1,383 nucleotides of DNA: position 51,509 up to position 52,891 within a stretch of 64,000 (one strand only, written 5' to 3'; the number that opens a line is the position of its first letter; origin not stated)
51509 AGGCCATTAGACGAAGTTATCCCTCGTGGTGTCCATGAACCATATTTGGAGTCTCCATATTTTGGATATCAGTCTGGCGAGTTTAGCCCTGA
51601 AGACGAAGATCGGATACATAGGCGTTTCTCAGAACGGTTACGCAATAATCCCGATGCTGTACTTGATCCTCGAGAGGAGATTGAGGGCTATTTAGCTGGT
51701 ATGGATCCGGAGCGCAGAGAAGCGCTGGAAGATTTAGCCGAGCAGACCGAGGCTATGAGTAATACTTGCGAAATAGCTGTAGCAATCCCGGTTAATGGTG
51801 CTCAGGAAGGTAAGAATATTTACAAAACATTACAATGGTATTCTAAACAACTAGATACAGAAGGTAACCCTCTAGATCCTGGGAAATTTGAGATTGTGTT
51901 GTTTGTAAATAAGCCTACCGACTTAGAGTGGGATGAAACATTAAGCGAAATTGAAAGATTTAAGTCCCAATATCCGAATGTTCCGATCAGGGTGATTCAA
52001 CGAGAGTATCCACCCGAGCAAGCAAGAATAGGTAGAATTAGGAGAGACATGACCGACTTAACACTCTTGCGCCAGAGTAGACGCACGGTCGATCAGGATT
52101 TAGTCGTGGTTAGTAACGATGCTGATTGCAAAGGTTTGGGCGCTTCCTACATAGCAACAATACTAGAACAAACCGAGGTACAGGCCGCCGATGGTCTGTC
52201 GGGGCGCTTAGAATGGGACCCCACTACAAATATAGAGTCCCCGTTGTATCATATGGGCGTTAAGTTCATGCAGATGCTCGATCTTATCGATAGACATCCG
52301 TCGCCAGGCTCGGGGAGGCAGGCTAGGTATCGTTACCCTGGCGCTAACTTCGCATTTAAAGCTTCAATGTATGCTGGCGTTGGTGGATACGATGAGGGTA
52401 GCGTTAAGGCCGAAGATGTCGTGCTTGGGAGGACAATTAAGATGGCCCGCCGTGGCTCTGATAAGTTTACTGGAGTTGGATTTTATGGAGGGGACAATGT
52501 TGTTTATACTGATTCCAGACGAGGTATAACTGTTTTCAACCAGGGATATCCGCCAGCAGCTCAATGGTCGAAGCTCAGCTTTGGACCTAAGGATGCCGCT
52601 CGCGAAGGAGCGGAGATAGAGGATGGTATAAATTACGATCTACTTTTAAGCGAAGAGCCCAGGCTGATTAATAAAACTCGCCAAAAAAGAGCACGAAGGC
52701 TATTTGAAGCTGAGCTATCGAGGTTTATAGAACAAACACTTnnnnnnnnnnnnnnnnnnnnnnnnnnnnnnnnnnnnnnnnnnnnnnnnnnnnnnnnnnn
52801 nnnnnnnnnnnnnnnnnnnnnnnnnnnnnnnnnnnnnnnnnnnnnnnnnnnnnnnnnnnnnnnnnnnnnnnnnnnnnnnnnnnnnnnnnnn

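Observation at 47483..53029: A giant 1735-aa membrane-anchored protein with a GT-A-like C-terminal domain, preceded by a small acidic ORF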

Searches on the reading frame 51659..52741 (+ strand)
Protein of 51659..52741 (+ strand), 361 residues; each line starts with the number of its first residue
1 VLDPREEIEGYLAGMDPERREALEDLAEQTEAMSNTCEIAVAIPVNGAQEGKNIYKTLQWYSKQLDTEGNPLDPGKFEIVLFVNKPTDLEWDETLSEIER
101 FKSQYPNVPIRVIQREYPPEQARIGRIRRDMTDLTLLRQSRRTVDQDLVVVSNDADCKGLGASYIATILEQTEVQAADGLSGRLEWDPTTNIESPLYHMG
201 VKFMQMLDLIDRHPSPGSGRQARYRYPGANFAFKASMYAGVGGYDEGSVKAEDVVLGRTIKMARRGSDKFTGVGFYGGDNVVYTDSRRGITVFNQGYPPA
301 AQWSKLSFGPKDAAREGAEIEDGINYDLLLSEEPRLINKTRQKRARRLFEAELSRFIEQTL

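Call 30: search_solved_structures(query=A1, max_evalue=1, show_alignments=2)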
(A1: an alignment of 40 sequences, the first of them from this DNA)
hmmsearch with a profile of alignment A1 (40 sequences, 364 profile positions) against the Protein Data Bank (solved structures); distinct sequences matched with E-value up to 1: 5.
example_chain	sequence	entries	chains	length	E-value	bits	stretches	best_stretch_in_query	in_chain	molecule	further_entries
8hno_A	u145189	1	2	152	0.33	12.9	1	270-326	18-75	Archaeal transcription regulator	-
6z1p_AP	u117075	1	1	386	0.34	12.9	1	62-127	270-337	mL101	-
8hnp_A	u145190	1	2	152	0.46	12.5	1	270-326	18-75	Archaeal transcription regulator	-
6yv7_B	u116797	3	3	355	0.53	12.2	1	47-131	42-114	Glycosyl transferase, family 2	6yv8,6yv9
6yv7_A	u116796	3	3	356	0.53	12.2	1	47-131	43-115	Glycosyl transferase, family 2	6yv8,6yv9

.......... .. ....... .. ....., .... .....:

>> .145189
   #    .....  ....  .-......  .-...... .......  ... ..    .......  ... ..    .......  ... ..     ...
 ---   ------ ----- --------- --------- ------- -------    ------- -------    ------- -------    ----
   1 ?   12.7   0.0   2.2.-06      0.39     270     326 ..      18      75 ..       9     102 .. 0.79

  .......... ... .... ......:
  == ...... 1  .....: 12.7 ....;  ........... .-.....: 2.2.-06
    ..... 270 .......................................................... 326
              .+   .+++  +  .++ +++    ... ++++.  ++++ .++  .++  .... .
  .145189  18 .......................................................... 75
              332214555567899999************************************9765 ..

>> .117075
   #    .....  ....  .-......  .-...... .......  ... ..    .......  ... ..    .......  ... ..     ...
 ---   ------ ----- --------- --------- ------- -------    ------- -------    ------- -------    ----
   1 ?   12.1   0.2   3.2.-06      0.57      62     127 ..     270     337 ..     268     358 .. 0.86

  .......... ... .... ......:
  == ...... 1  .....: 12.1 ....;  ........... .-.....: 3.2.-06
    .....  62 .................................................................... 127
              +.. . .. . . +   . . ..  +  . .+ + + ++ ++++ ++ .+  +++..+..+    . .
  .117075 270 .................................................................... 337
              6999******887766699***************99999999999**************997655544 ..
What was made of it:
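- On GT-A fold glycosyltransferase, GT2-like (Pfam clan of Glycos_transf_2 and Glyco_tranf_2_3): The PDB profile search gives GT2 at E 0.53 (call 30).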

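Call 31: search_protein_families(library=pfam, alignment_id=A1, max_evalue=0.1)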
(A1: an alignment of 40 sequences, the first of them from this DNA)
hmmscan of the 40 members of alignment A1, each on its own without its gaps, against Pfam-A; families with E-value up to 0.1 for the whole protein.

A. member 1, seq(361 aa): 1 family
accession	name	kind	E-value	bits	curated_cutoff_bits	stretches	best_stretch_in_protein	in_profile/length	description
PF13641.12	Glyco_tranf_2_3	-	0.0075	16.7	27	1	75-263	29-197/230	Glycosyltransferase like family 2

B. families by the number of members that match (of 40 scanned): 22 families
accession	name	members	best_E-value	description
PF13641.12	Glyco_tranf_2_3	10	2.1e-07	Glycosyltransferase like family 2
PF13632.12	Glyco_trans_2_3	10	1.3e-06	Glycosyl transferase family group 2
PF00535.33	Glycos_transf_2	5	0.0013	Glycosyl transferase family 2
PF02709.20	Glyco_transf_7C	4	0.022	N-terminal domain of galactosyltransferase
PF05679.22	CHGN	3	0.00094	Chondroitin N-acetylgalactosaminyltransferase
PF10111.15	Glyco_tranf_2_2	1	0.0023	Glycosyltransferase like family 2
PF13506.12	Glyco_transf_21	1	0.011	Glycosyl transferase family 21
PF02173.22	pKID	1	0.017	pKID domain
PF14069.11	SpoVIF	1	0.024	Stage VI sporulation protein F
PF01274.28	MS_TIM-barrel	1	0.025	Malate synthase, TIM barrel domain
PF15914.10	FAM193_C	1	0.045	FAM193 family C-terminal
PF22798.2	DUF5817_CT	1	0.047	DUF5817, C-terminal domain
PF08897.16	DUF1841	1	0.055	Domain of unknown function (DUF1841)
PF09893.14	DUF2120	1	0.062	Uncharacterized protein conserved in archaea (DUF2120)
PF09907.15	HigB_toxin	1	0.063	HigB_toxin, RelE-like toxic component of a toxin-antitoxin system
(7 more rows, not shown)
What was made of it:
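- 51659..52741 (+): Residues 1280-1640: GT-A fold, GT2-like glycosyltransferase domain. Motifs are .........-NIY (1321-1334), SNDAD (1431-1435), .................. (1506-1523), AEDVVLG (1530-1536), TDSRR (1563-1567) and AQW (1580-1582). Call 31 (GT2 Pfam models hit by relatives, best E 2e-7).
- GT2 Pfam models are hit by relatives (call 31).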

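Call 34: find_related_loci(query=A1, collection=genome_contigs, flank=10000)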
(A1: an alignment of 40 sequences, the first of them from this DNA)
Query A1 (361 aa) in genome_contigs; peptide patterns used: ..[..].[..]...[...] (x = any residue, [..] = any of these).
83 stretches matched a pattern; 53 encode a relative of the query (tblastn E <= 1e-3); 53 distinct loci.
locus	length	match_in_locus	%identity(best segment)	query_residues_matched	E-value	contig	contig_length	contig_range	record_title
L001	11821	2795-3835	40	2-361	9e-75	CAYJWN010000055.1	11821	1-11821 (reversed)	MAG TPA_asm: uncultured Planctomycetales bacterium isolate ERP125453_co1_486 genome assembly, contig: NODE_6143_length_1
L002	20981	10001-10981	41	2-333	9e-70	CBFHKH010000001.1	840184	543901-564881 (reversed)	MAG: Minisyncoccia bacterium isolate AGTU_16_bin_21_orig genome assembly, contig: AGTU_16_bin_21_orig_AGTU_16_c_00000000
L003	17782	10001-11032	36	1-361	1e-67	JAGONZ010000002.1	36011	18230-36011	MAG: Candidatus Buchananbacteria bacterium isolate Gw_Eff_bin_20 Gw_Eff_2088_length_36011_cov_5.495792, whole genome sho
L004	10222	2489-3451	42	2-327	2e-66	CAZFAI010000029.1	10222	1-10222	MAG TPA_asm: uncultured Gammaproteobacteria bacterium isolate binchicken_co39_529 genome assembly, contig: NODE_15429_le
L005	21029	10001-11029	40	2-340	2e-66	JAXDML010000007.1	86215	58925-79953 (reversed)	MAG: Candidatus Parcubacteria bacterium isolate BP_640 scaffold_4480724, whole genome shotgun sequence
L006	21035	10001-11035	37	2-361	4e-66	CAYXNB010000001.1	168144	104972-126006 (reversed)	MAG TPA_asm: uncultured Candidatus Saccharibacteria bacterium isolate SRP093185_co1_2 genome assembly, contig: NODE_11_l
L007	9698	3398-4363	39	1-327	3e-65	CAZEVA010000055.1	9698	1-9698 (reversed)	MAG TPA_asm: uncultured Gammaproteobacteria bacterium isolate SRP067234_co1_307 genome assembly, contig: k99_25829, whol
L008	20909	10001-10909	39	2-312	9e-65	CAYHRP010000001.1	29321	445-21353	MAG TPA_asm: uncultured Gammaproteobacteria bacterium isolate ERP119705_co15_220 genome assembly, contig: NODE_1304_leng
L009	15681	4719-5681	38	2-327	5e-64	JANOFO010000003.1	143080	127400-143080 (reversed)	MAG: Candidatus Paceibacterota bacterium isolate SOY_64_metabat_47 SOY_64_k141_9944, whole genome shotgun sequence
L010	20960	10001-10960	40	2-327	3e-63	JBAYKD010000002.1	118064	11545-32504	MAG: Candidatus Paceibacterota bacterium isolate SO_2016_GW1_71 scaffold00355_OW334_2016, whole genome shotgun sequence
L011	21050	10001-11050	35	2-361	7e-63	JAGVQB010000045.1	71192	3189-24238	MAG: bacterium isolate DeMMO3_34 c_000000015388, whole genome shotgun sequence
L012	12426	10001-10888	39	1-303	2e-62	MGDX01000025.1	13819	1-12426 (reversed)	MAG: Candidatus Uhrbacteria bacterium RIFCSPHIGHO2_02_FULL_53_13 rifcsphigho2_02_scaffold_38142, whole genome shotgun se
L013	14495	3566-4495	39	2-312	2e-61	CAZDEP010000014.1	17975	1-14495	MAG TPA_asm: uncultured Candidatus Saccharibacteria bacterium isolate SRP278252_co1_682 genome assembly, contig: NODE_53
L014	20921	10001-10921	38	2-315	4e-61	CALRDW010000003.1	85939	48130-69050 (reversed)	MAG: Candidatus Magasanikbacteria bacterium isolate Mag-100m-18 genome assembly, contig: Mag-100m-c26, whole genome shot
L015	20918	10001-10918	41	1-303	6e-61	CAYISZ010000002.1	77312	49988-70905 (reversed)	MAG TPA_asm: uncultured Gammaproteobacteria bacterium isolate ERP119705_co7_479 genome assembly, contig: NODE_168_length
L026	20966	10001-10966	37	2-327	4e-57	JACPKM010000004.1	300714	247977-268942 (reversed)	MAG: Candidatus Daviesbacteria bacterium isolate NC_groundwater_494_Ag_S-0.1um_37_28 S35_SO-1_scaffold_153288, whole gen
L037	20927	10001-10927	35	2-317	2e-47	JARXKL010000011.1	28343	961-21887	MAG: Patescibacteria group bacterium isolate bin04 NODE_454_length_28343_cov_17.642145, whole genome shotgun sequence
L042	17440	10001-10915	33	1-309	4e-46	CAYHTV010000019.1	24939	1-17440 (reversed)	MAG TPA_asm: uncultured Planctomycetales bacterium isolate ERP119705_co15_632 genome assembly, contig: NODE_1752_length_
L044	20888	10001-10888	39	2-303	7e-60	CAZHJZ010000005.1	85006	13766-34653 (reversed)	MAG TPA_asm: uncultured Candidatus Saccharibacteria bacterium isolate SRP170004_co1_54 genome assembly, contig: NODE_310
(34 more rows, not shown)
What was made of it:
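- Loci come from Saccharibacteria, Paceibacterota, Uhr-, Magasanik-, Davies-, Levyi-, Peri- and Nomurabacteria, among others (call 34).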

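Call 40: predict_structure(alignment_id=A1)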
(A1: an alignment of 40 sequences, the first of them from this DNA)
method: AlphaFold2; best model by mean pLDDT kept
length: 361 residues; sequences in the alignment: 40
mean_pLDDT: 92.8   pTM: 0.90
mean pLDDT of the five models: 92.8, 91.9, 91.7, 91.4, 91.0
residues with pLDDT >= 90: 297; 70-90: 55; 50-70: 9; < 50: 0
segments of 3 or more residues with pLDDT < 50: none
pLDDT, mean of each block of 10 residues (from residue 1): 96 98 97 98 96 96 97 98 97 98 98 97 96 98 96 95 95 93 91 95 90 81 73 97 94 92 92 85 93 95 87 80 91 77 94 95 92
secondary structure, 60 per line:
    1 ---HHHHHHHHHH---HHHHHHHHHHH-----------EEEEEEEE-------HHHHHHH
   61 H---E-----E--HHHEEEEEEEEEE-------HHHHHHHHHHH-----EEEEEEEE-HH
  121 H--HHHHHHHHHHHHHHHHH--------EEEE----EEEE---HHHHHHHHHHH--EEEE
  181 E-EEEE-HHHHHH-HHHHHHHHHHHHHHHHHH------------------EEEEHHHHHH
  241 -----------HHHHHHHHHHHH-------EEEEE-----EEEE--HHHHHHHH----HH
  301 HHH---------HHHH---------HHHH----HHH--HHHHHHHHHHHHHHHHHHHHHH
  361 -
elements in order: H4-13 H17-27 E39-46 H54-61 E77-86 H94-104 E110-117 H124-140 E149-152 E157-160 H164-174 E177-181 E183-186 H188-193 H195-212 E231-234 H235-240 H252-263 E271-275 E281-284 H287-294 H299-303 H313-316 H326-329 H339-360
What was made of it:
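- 51659..52741 (+): Call 40 (pLDDT 92.8, pTM 0.90).
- On GT-A fold glycosyltransferase, GT2-like (Pfam clan of Glycos_transf_2 and Glyco_tranf_2_3): AlphaFold model of residues 1280-1640: pLDDT 92.8, pTM 0.90 (call 40).
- The AlphaFold model has pLDDT 92.8 (call 40).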

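Call 42: fold_search(model_id=the predicted structure, library=pdb)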
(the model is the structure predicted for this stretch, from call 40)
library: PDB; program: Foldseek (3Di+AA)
matches with E <= 10: 941; with E <= 0.001: 70
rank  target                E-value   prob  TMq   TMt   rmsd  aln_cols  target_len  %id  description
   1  6yv7_B                1.3e-09  1.00  0.45  0.47  19.7       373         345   13  Mannosyltransferase PcManGT from Pyrobaculum calidifontis (released 2020-07-22)
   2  2z87_A                5.1e-08  1.00  0.43  0.27  14.6       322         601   12  Crystal structure of chondroitin polymerase from Escherichia coli strain K4 (K4CP) complexed with UDP-GalNAc and UDP (released 2008-09-16)
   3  7sp8_A                8.6e-08  1.00  0.45  0.34  13.0       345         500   13  Chlorella virus Hyaluronan Synthase bound to UDP-GlcNAc (released 2022-04-06)
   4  6yv7_A                1.2e-07  1.00  0.47  0.49  18.9       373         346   14  Mannosyltransferase PcManGT from Pyrobaculum calidifontis (released 2020-07-22)
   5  8sne_A                2.0e-07  1.00  0.45  0.35  13.8       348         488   12  Chlorella virus Hyaluronan Synthase bound to GlcA extended GlcNAc primer and UDP (released 2024-05-01)
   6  2z86_C                2.2e-07  1.00  0.42  0.26  16.3       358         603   12  Crystal structure of chondroitin polymerase from Escherichia coli strain K4 (K4CP) complexed with UDP-GlcUA and UDP (released 2008-09-16)
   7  8smn_A                2.8e-07  1.00  0.45  0.32  11.7       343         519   11  Xenopus laevis hyaluronan synthase 1, nascent HA polymer bound state (released 2024-05-01)
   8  7sp7_A                3.2e-07  1.00  0.46  0.35  12.3       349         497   12  Chlorella virus hyaluronan synthase inhibited by UDP (released 2022-04-06)
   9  9yq5_A                3.4e-07  1.00  0.45  0.34  13.6       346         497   11  Chlorella virus hyaluronan synthase bound to an inserted UDP-GlcA (released 2025-12-10)
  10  2z86_A                4.0e-07  1.00  0.44  0.29  15.9       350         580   12  Crystal structure of chondroitin polymerase from Escherichia coli strain K4 (K4CP) complexed with UDP-GlcUA and UDP (released 2008-09-16)
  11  7xs6_A                4.8e-07  1.00  0.47  0.26  14.8       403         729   11  structure of a membrane-integrated glycosyltransferase with inhibitor (released 2023-05-17)
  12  2z86_B                5.1e-07  1.00  0.43  0.27  10.7       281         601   14  Crystal structure of chondroitin polymerase from Escherichia coli strain K4 (K4CP) complexed with UDP-GlcUA and UDP (released 2008-09-16)
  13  9yq2_A                5.4e-07  1.00  0.45  0.35  14.2       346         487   12  Chlorella virus hyaluronan synthase bound to DDM (released 2025-12-10)
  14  8snc_A                7.7e-07  1.00  0.46  0.35  13.8       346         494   13  Chlorella virus Hyaluronan Synthase bound to GlcA extended GlcNAc primer (released 2024-05-01)
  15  9yq4_A                7.7e-07  1.00  0.47  0.36  13.6       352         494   11  Chlorella virus hyaluronan synthase bound to a proofreading UDP-GlcA (released 2025-12-10)
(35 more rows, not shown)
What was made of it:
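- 51659..52741 (+): Call 42 (Foldseek PDB: top 50 listed are glycosyltransferases, nearly all GT2; best 6yv7 at E 1.3e-9).
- On GT-A fold glycosyltransferase, GT2-like (Pfam clan of Glycos_transf_2 and Glyco_tranf_2_3): The top 50 listed are glycosyltransferases, nearly all GT2, at probability 1.00 (call 42).
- Closest known: Membrane-associated GT2 glycosyltransferases of the GT-A fold: PcManGT. Same: Best structural match (6yv7, E 1.3e-9, probability 1.00; call 42).
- Closest known: Processive GT2 synthases. Same: High-ranking fold matches (call 42).
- The top 50 listed Foldseek PDB hits are glycosyltransferases, nearly all GT2, most of them membrane-associated or membrane-integrated (PcManGT, hyaluronan, chitin and cellulose synthases) plus the soluble chondroitin polymerase K4CP, with E down to 1.3e-9 (call 42). 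The best fold matches act on polysaccharides or lipid-linked acceptors (call 42).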

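Call 81: search_protein_families(library=pfam, proteins=[L002:13416-15686:-, L002:2049-3956:+, L037:11227-11505:-, L008:18733-20256:+, L002:16195-16929:-, L026:12316-14319:+, L044:11836-13215:+], max_evalue=0.001)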
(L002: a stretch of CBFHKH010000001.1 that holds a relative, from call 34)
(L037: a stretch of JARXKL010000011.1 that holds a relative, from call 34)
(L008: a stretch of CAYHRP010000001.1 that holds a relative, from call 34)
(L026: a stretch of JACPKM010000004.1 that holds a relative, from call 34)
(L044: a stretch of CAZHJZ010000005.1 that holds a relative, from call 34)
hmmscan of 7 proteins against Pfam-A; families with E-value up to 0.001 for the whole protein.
L002:13416-15686:- (756 aa): 7 families
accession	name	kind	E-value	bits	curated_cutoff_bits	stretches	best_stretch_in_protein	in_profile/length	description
PF00270.35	DEAD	-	1.4e-21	77.3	26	1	304-493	2-164/167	DEAD/DEAH box helicase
PF00271.37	Helicase_C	-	8.3e-21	74.7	23.5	1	531-651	4-109/110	Helicase conserved C-terminal domain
PF17191.10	RecG_wedge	-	2.1e-18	66.9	23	1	45-204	10-154/162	RecG wedge domain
PF04851.21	ResIII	-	2.1e-14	54.2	22.5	1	301-488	3-162/164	Type III restriction enzyme, res subunit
PF01336.31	tRNA_anti-codon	-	1.6e-09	38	27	1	89-163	2-73/75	OB-fold nucleic acid binding domain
PF19833.4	RecG_dom3_C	-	1.1e-07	32.2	26.8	1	680-738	3-63/87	ATP-dependent DNA helicase RecG, domain 3, C-terminal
PF22590.2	Cas3-like_C_2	-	5.9e-05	23.7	27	1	570-652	19-105/106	CRISPR-associated nuclease/helicase Cas3, C-terminal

L002:2049-3956:+ (636 aa): 8 families
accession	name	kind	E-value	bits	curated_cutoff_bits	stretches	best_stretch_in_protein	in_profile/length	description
PF01434.24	Peptidase_M41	-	1.4e-64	217.9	29.9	1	432-618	2-190/191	Peptidase family M41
PF00004.35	AAA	-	4e-43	147.4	21.2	1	218-350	1-130/131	ATPase family associated with various cellular activities (AAA)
PF17862.7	AAA_lid_3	-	5e-12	45.6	27.2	1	373-412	1-40/45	AAA+ lid domain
PF20720.3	nSTAND3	-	5e-06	26.7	27.2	1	218-364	20-152/155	Novel STAND NTPase 3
PF23902.1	AAA_lid_PRS2_C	-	1.3e-05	25.7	34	1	356-423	3-71/73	PRS2 AAA+ lid C-terminal domain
PF06068.19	TIP49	-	5.3e-05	23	23.8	1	183-252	25-89/347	TIP49 P-loop domain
PF06480.20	FtsH_ext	-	0.00015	22.4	25.5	1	27-109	3-99/103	FtsH Extracellular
PF07728.20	AAA_5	-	0.00037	20.9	22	0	217-337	1-135/139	AAA domain (dynein-related subfamily)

L037:11227-11505:- (92 aa): 0 families

L008:18733-20256:+ (508 aa): 6 families
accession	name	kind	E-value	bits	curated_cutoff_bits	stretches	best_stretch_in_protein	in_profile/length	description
PF09334.17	tRNA-synt_1g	-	1.6e-111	373.2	20.1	2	147-360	173-390/391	tRNA synthetases class I (M)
PF00133.28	tRNA-synt_1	-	1.1e-30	107.2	22.7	2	2-131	23-171/414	tRNA synthetases class I (I, L, M and V)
PF01406.26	tRNA-synt_1e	-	2.6e-12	47.2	27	2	15-120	21-125/301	tRNA synthetases class I (C) catalytic domain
PF19303.5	Anticodon_3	-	2e-07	31.4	23.5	1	377-503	15-137/152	Anticodon binding domain of methionyl tRNA ligase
PF01921.24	tRNA-synt_1f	-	1.7e-06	27.6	27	0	287-331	271-316/360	tRNA synthetases class I (K)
PF08264.19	Anticodon_1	-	2e-05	25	25.1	1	386-466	14-95/148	Anticodon-binding domain of tRNA ligase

L002:16195-16929:- (244 aa): 3 families
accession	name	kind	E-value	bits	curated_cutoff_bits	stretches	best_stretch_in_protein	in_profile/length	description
PF02518.31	HATPase_c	-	3.6e-26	92.2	26.4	1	135-243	2-109/111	Histidine kinase-, DNA gyrase B-, and HSP90-like ATPase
PF00512.31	HisKA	-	2e-09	37.8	26.9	1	20-85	2-64/66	His Kinase A (phospho-acceptor) domain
PF14501.12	HATPase_c_5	-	0.0004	20.7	22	1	139-230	6-90/102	GHKL domain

L026:12316-14319:+ (668 aa): 0 families

L044:11836-13215:+ (460 aa): 0 families
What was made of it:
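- Closest known: Large glycosylating toxins and effectors. Different: The family is spread across many Patescibacteria lineages and lies among housekeeping genes (calls 34, 81).
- The family sits among housekeeping genes across many Patescibacteria lineages (calls 34, 81).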

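Call 85: search_protein_families(library=pfam, proteins=[L001:2-11821:+, L042:2-9952:+, L042:10940-17440:+], max_evalue=0.001)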
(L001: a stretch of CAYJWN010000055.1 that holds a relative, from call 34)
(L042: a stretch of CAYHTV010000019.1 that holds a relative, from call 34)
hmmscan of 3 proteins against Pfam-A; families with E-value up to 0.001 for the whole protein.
L001:2-11821:+ (3940 aa): 1 family
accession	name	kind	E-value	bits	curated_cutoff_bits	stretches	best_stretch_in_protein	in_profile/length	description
PF02381.23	MraZ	-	4.2e-11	43.1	23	1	3887-3939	2-52/72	MraZ protein, putative antitoxin-like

L042:2-9952:+ (3317 aa): 4 families
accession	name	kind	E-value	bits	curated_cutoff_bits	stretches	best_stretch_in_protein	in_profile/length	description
PF04545.22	Sigma70_r4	-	4.1e-10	39.5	24.1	1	3129-3175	5-49/50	Sigma-70, region 4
PF14520.12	HHH_5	-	1.4e-05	25.9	27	0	2072-2105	11-44/57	Helix-hairpin-helix domain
PF02954.25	HTH_8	-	1.8e-05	24.8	22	1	1257-1289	8-40/42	Bacterial regulatory protein, Fis family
PF03118.21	RNA_pol_A_CTD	-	2.3e-05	24.5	23.8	0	2079-2106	28-55/67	Bacterial RNA polymerase, alpha chain C terminal domain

L042:10940-17440:+ (2167 aa): 3 families
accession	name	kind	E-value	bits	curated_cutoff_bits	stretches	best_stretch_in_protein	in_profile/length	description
PF13847.12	Methyltransf_31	-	9.4e-05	22.6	27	1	1452-1522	2-75/145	Methyltransferase domain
PF08123.19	DOT1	-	0.00013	22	23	1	1439-1500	28-89/205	Histone methylation protein DOT1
PF13649.12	Methyltransf_25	-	0.00025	22.1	27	0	1457-1542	1-90/97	Methyltransferase domain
